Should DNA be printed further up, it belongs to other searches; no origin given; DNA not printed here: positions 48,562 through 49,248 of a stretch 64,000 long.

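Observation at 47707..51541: Gmd - FdtA-like cupin - methyltransferase - methyltransferase - DegT aminotransferase: candidate pathway to an N-methylated GDP-amino-dideoxyhexose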

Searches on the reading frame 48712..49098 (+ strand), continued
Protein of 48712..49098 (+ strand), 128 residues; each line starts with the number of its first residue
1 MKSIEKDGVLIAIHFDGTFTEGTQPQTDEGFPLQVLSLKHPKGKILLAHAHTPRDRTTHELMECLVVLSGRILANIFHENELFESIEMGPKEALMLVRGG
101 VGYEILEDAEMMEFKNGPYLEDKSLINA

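Call 51: find_encoding_contigs(protein=P0010, flank=6000, max_places=2)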
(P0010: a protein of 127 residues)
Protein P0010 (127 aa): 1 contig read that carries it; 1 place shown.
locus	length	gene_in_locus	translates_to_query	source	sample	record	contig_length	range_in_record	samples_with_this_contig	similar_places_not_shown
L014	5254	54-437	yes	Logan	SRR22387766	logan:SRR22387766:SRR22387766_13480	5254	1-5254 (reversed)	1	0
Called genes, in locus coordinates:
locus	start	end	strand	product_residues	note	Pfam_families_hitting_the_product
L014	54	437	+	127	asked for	PF19480:DUF6016 (weak)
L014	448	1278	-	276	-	PF05050:Methyltransf_21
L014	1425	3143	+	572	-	-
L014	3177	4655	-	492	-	PF01943:Polysacc_synt, PF13440:Polysacc_synt_3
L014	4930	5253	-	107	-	?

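Call 63: find_related_loci(query=A4, collection=genome_contigs, flank=8000)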
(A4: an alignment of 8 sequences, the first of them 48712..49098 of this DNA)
Query A4 (128 aa) in genome_contigs; peptide patterns used: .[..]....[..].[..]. (x = any residue, [..] = any of these).
34 stretches matched a pattern; 34 encode a relative of the query (tblastn E <= 1e-3); 34 distinct loci.
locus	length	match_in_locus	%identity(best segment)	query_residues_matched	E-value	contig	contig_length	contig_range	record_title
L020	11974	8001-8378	51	1-126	9e-44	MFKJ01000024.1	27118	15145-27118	MAG: Candidatus Jorgensenbacteria bacterium RIFCSPHIGHO2_02_FULL_45_20 rifcsphigho2_02_scaffold_4682, whole genome shotg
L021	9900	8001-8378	53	1-126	6e-43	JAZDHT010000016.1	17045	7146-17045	MAG: Patescibacteria group bacterium isolate MEGAHIT-group-0.35 k141_5649968, whole genome shotgun sequence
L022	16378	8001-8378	52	1-126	9e-43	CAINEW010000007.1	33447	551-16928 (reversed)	uncultured bacterium isolate LaPlata_bin-0818 genome assembly, contig: bin-0818:07/29, whole genome shotgun sequence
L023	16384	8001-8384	52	1-127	5e-42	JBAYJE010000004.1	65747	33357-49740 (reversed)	MAG: Candidatus Paceibacterota bacterium isolate SO_2016_GW1_48 scaffold00917_OW334_2016, whole genome shotgun sequence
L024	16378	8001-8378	51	1-126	2e-41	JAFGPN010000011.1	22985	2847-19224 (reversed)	MAG: Patescibacteria group bacterium isolate Zod_Metabat.691 k87_4783225, whole genome shotgun sequence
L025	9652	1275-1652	52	1-126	3e-41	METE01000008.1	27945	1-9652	MAG: candidate division Kazan bacterium RIFCSPLOWO2_01_FULL_48_13 rifcsplowo2_01_scaffold_24552, whole genome shotgun se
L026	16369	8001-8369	51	1-123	4e-40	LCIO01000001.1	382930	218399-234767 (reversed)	MAG: Candidatus Wolfebacteria bacterium GW2011_GWA1_44_24 UW50_C0001, whole genome shotgun sequence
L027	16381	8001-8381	46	1-126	5e-37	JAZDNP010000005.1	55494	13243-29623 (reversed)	MAG: Candidatus Brennerbacteria bacterium isolate MEGAHIT-group-0.716 k141_16319803, whole genome shotgun sequence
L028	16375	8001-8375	48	3-126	9e-34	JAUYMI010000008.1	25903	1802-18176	MAG: bacterium isolate C24_metabat.bin.8 C24_k141_22652, whole genome shotgun sequence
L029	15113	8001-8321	51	21-126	3e-32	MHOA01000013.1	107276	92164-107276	MAG: Candidatus Ryanbacteria bacterium RIFCSPLOWO2_12_FULL_44_26 rifcsplowo2_12_scaffold_96, whole genome shotgun sequen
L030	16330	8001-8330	47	18-126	6e-30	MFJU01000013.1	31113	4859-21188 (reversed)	MAG: Candidatus Gottesmanbacteria bacterium RIFCSPLOWO2_01_FULL_42_22 rifcsplowo2_01_scaffold_2034, whole genome shotgun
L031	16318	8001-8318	49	22-126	3e-29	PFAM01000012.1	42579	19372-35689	MAG: Candidatus Falkowbacteria bacterium CG10_big_fil_rev_8_21_14_0_10_37_14 CG10_8_21_14_0.10_scaffold_564_c, whole gen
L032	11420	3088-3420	45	18-126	2e-29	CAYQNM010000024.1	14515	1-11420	MAG TPA_asm: uncultured Candidatus Saccharibacteria bacterium isolate SRP193066_co2_106 genome assembly, contig: NODE_21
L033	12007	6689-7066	43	1-126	6e-29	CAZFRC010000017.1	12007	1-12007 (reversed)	MAG TPA_asm: uncultured Candidatus Saccharibacteria bacterium isolate binchicken_co58_84 genome assembly, contig: NODE_4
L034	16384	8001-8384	40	1-128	1e-28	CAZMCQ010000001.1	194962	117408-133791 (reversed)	MAG TPA_asm: uncultured Candidatus Saccharibacteria bacterium isolate binchicken_co38_532 genome assembly, contig: NODE_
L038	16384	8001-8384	40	1-128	4e-27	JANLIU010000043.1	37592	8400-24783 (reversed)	MAG: Candidatus Parcubacteria bacterium isolate S40-23 k99_12425, whole genome shotgun sequence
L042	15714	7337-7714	39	1-126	7e-23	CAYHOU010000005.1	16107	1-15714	MAG TPA_asm: uncultured Candidatus Saccharibacteria bacterium isolate ERP119705_co15_3 genome assembly, contig: NODE_381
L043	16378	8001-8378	38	1-126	2e-22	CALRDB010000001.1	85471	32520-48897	MAG: Candidatus Nomurabacteria bacterium isolate MaH-04nov19-108 genome assembly, contig: MaH-04nov19-C405, whole genome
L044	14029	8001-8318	38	18-123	5e-21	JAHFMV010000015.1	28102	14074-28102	MAG: Candidatus Kaiserbacteria bacterium isolate nzgw465 NODE_2243_length_28103_cov_5.264241, whole genome shotgun seque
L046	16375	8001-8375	38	1-123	6e-20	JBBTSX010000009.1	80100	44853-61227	MAG: Patescibacteria group bacterium isolate H41-bin036_1 H41_bin036_1_000000000009, whole genome shotgun sequence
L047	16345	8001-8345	35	9-123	2e-19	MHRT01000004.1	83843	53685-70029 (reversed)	MAG: Candidatus Taylorbacteria bacterium RIFCSPHIGHO2_12_FULL_45_16 rifcsphigho2_12_scaffold_198, whole genome shotgun s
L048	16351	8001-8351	37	10-126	7e-19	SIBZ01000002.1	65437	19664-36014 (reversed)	MAG: Candidatus Taylorbacteria bacterium isolate Baikal-deep-G190 BACOMB-C1531, whole genome shotgun sequence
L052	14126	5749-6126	49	1-126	7e-40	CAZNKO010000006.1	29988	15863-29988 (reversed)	MAG TPA_asm: uncultured Gammaproteobacteria bacterium isolate binchicken_co232_111 genome assembly, contig: NODE_2683_le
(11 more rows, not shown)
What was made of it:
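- Tried and rejected: It worked with the 8-sequence clade alignment A4 (call 63).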

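Call 65: search_protein_families(library=pfam, proteins=[P0124, P0134, P0144, P0063, P0135, P0005], max_evalue=0.01)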
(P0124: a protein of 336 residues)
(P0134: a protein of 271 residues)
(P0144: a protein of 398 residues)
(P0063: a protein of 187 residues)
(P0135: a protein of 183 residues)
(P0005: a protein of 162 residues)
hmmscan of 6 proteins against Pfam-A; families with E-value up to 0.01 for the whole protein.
P0124 (336 aa): 0 families

P0134 (271 aa): 0 families

P0144 (398 aa): 4 families
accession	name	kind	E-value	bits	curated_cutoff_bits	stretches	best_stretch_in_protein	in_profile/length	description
PF00535.33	Glycos_transf_2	-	1.4e-30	106.9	23.3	1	4-166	1-164/168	Glycosyl transferase family 2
PF10111.15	Glyco_tranf_2_2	-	0.0012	18.8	27.3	1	33-105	27-102/276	Glycosyltransferase like family 2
PF13641.12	Glyco_tranf_2_3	-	0.0013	19.2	27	1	4-160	4-158/230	Glycosyltransferase like family 2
PF13704.12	Glyco_tranf_2_4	-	0.0021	18.9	27.5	1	37-94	21-81/98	Glycosyl transferase family 2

P0063 (187 aa): 0 families

P0135 (183 aa): 0 families

P0005 (162 aa): 1 family
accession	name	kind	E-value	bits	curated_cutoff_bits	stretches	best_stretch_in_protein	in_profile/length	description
PF02515.22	CoA_transf_3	-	5.6e-23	82.1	23.3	1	5-83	1-78/366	CoA-transferase family III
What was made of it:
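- Tried and rejected: Fusion proteins containing the cupin (GT2-cupin, CoA-transferase fragment) gave no functional hint (call 65).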

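Call 68: search_protein_families(library=pfam, proteins=[L042:7735-8931:+, L043:8394-9575:+, L046:8365-9606:+, L047:8378-9244:+, L033:7078-7896:+, L034:8347-9369:+, L034:9366-10349:+, L026:8384-9118:+, L052:6131-6898:+, L029:8345-8731:+], max_evalue=0.001)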
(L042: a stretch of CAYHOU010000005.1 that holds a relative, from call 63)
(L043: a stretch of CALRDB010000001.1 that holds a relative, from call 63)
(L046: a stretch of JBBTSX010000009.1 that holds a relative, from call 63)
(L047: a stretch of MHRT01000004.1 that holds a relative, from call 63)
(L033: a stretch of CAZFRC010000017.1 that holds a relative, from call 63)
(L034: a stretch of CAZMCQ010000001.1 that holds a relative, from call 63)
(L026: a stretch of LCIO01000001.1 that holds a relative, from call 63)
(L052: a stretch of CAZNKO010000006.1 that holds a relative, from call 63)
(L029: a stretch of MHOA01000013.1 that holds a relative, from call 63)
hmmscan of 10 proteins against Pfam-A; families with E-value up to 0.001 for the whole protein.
L042:7735-8931:+ (398 aa): 3 families
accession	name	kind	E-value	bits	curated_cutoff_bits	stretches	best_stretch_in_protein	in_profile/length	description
PF00534.26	Glycos_transf_1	-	1.4e-19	70.7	26.4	1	211-367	9-168/172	Glycosyl transferases group 1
PF13692.12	Glyco_trans_1_4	-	1.8e-15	57.8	27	1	219-356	3-141/142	Glycosyl transferases group 1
PF13439.12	Glyco_transf_4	-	9.5e-08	32.7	28.5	1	26-194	12-169/170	Glycosyltransferase Family 4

L043:8394-9575:+ (393 aa): 3 families
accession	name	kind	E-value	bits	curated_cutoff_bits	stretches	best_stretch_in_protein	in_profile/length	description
PF00534.26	Glycos_transf_1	-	8e-20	71.5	26.4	1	215-368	13-169/172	Glycosyl transferases group 1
PF13692.12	Glyco_trans_1_4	-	1.4e-15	58.2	27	1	219-354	3-139/142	Glycosyl transferases group 1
PF13439.12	Glyco_transf_4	-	5.7e-09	36.7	28.5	1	26-194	12-169/170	Glycosyltransferase Family 4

L046:8365-9606:+ (413 aa): 3 families
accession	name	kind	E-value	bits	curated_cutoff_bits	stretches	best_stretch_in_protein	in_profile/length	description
PF00534.26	Glycos_transf_1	-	1.5e-25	90.1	26.4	1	232-388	14-170/172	Glycosyl transferases group 1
PF13692.12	Glyco_trans_1_4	-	1.6e-22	80.7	27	1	235-373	3-139/142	Glycosyl transferases group 1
PF20706.3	GT4-conflict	-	1e-06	28.4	26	1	234-351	198-322/385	Family 4 Glycosyltransferase in conflict systems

L047:8378-9244:+ (288 aa): 1 family
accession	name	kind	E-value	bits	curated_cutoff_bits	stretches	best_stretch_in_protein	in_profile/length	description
PF01531.22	Glyco_transf_11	-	4e-34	118.6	23.9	1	4-287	35-296/298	Glycosyl transferase family 11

L033:7078-7896:+ (272 aa): 0 families

L034:8347-9369:+ (340 aa): 1 family
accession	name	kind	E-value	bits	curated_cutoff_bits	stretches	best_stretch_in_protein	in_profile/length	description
PF01408.29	GFO_IDH_MocA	-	2e-10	41.8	24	1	19-122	1-102/120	Oxidoreductase family, NAD-binding Rossmann fold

L034:9366-10349:+ (327 aa): 2 families
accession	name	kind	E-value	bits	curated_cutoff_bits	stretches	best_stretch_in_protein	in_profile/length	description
PF01370.27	Epimerase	-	1e-10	41.9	20.9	1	6-164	1-187/240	NAD dependent epimerase/dehydratase family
PF04321.23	RmlD_sub_bind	-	2.5e-06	27.2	27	1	5-224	2-225/287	RmlD substrate binding domain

L026:8384-9118:+ (244 aa): 1 family
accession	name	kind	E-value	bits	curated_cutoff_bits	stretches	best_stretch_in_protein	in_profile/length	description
PF05050.19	Methyltransf_21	-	1.9e-18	67.6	22.7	1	49-209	1-172/173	Methyltransferase FkbM domain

L052:6131-6898:+ (255 aa): 1 family
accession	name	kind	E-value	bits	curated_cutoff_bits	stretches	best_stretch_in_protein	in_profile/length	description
PF05050.19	Methyltransf_21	-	2.9e-20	73.5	22.7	1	59-223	3-172/173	Methyltransferase FkbM domain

L029:8345-8731:+ (128 aa): 1 family
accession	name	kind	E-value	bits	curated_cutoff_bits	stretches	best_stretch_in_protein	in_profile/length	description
PF05635.17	23S_rRNA_IVP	-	1.2e-16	61.3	33.8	1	23-113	12-101/106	23S rRNA-intervening sequence protein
